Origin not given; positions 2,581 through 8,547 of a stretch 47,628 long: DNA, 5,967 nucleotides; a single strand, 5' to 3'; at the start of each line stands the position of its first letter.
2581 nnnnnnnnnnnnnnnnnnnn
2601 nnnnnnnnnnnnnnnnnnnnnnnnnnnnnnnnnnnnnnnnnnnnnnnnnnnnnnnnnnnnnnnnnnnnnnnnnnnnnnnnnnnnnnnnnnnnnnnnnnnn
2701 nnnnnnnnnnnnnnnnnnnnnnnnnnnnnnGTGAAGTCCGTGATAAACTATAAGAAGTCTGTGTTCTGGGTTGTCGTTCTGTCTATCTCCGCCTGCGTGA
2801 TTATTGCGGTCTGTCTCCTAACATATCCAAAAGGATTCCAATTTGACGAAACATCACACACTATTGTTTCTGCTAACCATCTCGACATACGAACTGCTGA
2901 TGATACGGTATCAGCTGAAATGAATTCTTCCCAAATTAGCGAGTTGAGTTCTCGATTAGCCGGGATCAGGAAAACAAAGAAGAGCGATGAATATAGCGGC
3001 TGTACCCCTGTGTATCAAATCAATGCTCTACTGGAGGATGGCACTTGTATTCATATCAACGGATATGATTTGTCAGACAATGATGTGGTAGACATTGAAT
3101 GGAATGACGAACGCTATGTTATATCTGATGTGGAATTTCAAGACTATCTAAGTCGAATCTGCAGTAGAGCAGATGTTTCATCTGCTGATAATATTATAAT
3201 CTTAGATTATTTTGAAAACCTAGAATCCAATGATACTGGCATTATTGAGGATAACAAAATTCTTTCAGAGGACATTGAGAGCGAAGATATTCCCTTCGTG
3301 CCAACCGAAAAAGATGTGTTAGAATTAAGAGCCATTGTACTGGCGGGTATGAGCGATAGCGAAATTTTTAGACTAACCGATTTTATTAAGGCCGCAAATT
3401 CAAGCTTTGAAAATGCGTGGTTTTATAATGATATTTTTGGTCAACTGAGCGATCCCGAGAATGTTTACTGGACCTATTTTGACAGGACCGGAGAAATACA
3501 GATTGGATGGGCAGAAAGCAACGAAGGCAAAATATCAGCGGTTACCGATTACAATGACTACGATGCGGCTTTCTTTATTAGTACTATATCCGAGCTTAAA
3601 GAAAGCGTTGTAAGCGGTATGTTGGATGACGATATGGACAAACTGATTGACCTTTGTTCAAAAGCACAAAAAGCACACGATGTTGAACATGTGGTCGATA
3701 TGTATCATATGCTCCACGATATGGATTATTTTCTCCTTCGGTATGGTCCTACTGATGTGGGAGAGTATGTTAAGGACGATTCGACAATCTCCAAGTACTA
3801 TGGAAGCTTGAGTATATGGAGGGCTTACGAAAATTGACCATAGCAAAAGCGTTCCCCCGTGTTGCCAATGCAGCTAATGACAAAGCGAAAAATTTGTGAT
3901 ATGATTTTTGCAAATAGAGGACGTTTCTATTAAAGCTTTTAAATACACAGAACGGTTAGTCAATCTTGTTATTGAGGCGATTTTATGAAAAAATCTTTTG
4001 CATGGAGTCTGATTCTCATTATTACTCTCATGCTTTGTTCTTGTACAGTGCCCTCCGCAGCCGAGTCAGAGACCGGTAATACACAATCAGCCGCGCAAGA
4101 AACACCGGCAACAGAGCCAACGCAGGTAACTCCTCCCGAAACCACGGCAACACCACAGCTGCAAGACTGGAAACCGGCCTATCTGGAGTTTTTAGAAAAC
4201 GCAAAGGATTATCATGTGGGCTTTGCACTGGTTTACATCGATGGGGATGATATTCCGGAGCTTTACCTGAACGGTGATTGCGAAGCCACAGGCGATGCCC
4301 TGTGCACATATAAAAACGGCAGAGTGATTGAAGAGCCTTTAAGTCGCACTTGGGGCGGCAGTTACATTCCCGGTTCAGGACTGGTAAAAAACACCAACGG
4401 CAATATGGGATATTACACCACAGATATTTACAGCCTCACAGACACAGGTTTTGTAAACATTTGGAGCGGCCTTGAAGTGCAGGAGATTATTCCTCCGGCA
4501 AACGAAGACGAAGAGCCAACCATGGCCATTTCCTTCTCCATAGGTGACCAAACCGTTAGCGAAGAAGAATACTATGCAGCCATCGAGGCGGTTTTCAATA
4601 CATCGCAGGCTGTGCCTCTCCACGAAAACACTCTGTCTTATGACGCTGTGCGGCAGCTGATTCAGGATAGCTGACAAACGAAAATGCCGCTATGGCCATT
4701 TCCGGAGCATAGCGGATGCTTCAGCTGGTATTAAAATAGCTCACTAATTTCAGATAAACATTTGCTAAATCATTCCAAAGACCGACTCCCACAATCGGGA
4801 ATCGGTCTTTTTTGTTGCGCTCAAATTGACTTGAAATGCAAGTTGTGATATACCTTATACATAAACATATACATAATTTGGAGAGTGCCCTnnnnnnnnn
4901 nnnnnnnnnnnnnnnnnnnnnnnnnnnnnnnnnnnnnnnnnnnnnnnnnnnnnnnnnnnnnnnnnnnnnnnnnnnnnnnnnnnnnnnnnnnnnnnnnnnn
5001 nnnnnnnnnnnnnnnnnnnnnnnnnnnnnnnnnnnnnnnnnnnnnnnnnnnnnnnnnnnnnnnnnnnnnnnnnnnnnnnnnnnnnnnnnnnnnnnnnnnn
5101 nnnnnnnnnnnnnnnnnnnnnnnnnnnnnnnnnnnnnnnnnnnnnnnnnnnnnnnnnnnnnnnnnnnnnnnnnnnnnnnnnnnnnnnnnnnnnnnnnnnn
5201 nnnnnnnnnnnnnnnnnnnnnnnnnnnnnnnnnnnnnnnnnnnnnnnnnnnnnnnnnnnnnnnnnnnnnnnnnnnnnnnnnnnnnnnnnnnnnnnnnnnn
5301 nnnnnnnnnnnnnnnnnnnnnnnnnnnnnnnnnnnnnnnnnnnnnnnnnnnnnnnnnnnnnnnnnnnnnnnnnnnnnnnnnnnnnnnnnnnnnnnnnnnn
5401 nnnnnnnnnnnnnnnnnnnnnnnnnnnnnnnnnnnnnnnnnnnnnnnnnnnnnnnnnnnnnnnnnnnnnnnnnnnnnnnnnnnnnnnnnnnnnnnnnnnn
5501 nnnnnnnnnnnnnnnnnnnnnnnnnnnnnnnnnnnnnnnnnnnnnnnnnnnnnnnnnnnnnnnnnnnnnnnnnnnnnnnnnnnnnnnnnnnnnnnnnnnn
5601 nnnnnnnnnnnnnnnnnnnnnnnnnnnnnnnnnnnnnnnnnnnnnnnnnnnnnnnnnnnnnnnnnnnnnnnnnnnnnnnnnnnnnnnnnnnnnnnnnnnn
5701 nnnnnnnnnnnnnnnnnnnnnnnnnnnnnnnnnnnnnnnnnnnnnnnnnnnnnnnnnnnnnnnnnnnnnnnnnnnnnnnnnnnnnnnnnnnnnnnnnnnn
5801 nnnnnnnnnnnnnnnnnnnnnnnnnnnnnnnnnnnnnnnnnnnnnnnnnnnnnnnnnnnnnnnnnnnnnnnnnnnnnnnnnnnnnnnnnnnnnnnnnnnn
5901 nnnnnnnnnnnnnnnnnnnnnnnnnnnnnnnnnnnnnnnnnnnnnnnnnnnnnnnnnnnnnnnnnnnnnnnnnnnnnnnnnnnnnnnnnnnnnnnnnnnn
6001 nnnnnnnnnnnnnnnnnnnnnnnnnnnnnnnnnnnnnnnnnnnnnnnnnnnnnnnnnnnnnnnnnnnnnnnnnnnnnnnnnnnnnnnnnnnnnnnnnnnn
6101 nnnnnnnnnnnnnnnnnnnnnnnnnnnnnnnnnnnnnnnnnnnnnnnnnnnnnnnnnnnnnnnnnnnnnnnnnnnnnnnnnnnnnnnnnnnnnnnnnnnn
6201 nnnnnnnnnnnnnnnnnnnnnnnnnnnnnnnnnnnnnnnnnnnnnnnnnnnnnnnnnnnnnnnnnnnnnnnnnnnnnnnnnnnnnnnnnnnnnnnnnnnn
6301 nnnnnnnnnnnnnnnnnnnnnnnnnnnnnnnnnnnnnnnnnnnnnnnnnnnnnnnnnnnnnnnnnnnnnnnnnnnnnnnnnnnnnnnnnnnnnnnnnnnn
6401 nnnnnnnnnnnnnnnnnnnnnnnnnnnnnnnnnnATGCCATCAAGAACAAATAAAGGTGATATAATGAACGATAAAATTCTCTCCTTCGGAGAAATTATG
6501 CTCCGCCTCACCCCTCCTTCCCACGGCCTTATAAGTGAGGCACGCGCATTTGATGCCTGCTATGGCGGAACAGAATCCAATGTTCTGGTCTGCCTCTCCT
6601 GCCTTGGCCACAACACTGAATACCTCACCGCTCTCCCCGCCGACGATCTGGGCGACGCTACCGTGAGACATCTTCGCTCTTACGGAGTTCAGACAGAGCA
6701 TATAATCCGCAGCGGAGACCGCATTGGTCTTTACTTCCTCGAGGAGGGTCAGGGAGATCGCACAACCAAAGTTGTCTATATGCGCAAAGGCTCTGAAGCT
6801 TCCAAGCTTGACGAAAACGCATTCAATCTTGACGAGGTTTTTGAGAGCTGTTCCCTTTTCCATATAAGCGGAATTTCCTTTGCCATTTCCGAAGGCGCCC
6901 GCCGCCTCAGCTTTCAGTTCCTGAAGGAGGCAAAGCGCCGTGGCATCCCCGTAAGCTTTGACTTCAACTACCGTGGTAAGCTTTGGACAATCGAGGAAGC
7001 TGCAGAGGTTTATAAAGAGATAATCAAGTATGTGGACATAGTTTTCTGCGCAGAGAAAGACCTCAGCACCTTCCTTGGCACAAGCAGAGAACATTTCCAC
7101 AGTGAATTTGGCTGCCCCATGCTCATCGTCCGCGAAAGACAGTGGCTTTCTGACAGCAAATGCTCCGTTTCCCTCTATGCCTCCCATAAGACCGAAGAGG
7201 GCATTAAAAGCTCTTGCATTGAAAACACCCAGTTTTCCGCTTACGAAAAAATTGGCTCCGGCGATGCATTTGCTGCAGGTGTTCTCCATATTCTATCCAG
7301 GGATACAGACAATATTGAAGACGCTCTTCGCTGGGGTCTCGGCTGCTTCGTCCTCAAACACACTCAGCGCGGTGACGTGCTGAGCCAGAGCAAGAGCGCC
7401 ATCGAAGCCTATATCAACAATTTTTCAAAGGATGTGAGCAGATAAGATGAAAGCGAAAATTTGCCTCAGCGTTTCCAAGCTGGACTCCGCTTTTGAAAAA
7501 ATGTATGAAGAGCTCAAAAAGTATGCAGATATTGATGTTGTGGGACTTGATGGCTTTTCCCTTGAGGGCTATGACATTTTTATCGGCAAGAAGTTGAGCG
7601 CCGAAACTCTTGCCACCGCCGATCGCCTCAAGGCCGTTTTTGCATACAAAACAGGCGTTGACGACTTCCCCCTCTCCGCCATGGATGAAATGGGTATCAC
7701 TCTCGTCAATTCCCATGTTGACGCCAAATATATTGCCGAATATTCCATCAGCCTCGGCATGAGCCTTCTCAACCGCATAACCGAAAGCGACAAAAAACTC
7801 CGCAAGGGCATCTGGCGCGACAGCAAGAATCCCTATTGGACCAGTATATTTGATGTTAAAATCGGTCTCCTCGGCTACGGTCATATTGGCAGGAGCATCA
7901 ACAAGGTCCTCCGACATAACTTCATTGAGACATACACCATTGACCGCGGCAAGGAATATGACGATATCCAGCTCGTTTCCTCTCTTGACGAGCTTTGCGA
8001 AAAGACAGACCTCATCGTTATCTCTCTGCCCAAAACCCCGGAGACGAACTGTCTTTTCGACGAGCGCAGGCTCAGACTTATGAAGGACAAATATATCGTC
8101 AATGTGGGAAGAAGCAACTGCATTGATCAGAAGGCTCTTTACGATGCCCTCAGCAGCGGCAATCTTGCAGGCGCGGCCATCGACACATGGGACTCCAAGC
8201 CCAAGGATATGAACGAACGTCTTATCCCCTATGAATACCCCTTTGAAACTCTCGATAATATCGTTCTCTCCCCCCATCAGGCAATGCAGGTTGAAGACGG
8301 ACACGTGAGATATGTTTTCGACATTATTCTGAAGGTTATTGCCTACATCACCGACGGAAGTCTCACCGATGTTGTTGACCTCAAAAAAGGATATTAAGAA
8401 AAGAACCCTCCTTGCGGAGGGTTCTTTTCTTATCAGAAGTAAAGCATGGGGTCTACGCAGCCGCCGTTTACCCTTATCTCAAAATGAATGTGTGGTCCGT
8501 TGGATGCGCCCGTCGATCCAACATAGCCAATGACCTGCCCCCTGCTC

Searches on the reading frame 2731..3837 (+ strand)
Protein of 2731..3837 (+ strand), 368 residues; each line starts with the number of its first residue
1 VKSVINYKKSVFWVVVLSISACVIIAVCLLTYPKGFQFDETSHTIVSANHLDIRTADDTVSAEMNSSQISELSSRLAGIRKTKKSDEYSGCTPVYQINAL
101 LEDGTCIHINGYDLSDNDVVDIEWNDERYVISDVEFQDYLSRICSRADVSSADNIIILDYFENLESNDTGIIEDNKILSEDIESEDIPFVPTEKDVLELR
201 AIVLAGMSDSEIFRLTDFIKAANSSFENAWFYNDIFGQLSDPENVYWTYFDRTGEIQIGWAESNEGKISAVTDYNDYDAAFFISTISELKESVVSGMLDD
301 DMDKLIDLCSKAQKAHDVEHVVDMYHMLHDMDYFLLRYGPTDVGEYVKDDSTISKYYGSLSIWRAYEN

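Call 15: search_protein_families(library=pfam, proteins=[window:2731-3837:+])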
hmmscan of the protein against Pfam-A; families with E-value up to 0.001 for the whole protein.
window:2731-3837:+ (368 aa): 0 families

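Call 46: search_protein_families(library=ncbifam, proteins=[window:2731-3837:+], max_evalue=0.01)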
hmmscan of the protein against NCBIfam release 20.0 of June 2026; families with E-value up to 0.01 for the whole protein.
window:2731-3837:+ (368 aa): 0 families

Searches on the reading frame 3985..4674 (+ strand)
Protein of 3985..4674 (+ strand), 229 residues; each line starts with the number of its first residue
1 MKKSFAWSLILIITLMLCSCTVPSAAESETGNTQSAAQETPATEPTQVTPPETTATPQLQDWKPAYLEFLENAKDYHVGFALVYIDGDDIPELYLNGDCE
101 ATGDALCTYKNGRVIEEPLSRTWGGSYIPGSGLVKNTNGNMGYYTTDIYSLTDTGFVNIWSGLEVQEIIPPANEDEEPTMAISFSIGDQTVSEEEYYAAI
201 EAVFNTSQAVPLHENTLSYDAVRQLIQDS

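Call 15: search_protein_families(library=pfam, proteins=[window:3985-4674:+])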
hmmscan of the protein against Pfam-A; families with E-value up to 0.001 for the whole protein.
window:3985-4674:+ (229 aa): 0 families

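Call 46: search_protein_families(library=ncbifam, proteins=[window:3985-4674:+], max_evalue=0.01)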
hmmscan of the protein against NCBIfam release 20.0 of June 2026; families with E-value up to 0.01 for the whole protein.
window:3985-4674:+ (229 aa): 1 family
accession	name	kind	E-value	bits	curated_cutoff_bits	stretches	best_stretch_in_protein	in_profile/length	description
NF041057.1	Rcas_1661_fam_Se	equivalog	0.0043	16.6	190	1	10-65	2-57/247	Rcas_1661 family thioredoxin-like (seleno)lipoprotein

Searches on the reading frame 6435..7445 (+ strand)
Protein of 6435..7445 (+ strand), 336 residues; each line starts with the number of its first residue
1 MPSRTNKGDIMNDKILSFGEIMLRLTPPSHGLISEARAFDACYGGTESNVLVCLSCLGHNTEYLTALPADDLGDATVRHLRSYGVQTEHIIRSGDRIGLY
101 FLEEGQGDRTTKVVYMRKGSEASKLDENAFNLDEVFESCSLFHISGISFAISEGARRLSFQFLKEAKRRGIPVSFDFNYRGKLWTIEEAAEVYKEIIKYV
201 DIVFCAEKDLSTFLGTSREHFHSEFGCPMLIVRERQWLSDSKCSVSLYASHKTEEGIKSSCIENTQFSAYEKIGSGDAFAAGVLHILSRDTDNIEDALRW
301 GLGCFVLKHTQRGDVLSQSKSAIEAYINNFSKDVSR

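Call 15: search_protein_families(library=pfam, proteins=[window:6435-7445:+])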
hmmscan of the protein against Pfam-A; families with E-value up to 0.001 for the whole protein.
window:6435-7445:+ (336 aa): 1 family
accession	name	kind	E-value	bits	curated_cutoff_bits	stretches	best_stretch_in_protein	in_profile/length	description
PF00294.29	PfkB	-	4.1e-30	105.6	25.8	1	13-313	2-294/302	pfkB family carbohydrate kinase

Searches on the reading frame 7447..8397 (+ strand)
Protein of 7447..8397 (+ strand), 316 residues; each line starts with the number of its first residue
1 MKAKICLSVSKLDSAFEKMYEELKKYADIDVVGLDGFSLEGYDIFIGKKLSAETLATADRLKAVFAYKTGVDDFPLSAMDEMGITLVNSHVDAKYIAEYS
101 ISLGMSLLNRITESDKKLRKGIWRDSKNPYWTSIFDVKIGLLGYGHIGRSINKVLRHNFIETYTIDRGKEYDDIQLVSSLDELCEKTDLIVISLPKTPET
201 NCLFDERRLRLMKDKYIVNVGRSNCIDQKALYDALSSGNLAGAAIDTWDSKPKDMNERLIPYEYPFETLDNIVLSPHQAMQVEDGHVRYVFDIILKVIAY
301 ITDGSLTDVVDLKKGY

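Call 15: search_protein_families(library=pfam, proteins=[window:7447-8397:+])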
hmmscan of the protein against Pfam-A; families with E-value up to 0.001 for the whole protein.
window:7447-8397:+ (316 aa): 2 families
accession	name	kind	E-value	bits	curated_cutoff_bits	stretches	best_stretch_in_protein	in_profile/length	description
PF02826.25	2-Hacid_dh_C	-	2.1e-36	125.4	25.1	1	103-279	3-178/178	D-isomer specific 2-hydroxyacid dehydrogenase, NAD binding domain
PF00389.36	2-Hacid_dh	-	3.2e-06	27.3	24.6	1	44-302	45-125/134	D-isomer specific 2-hydroxyacid dehydrogenase, catalytic domain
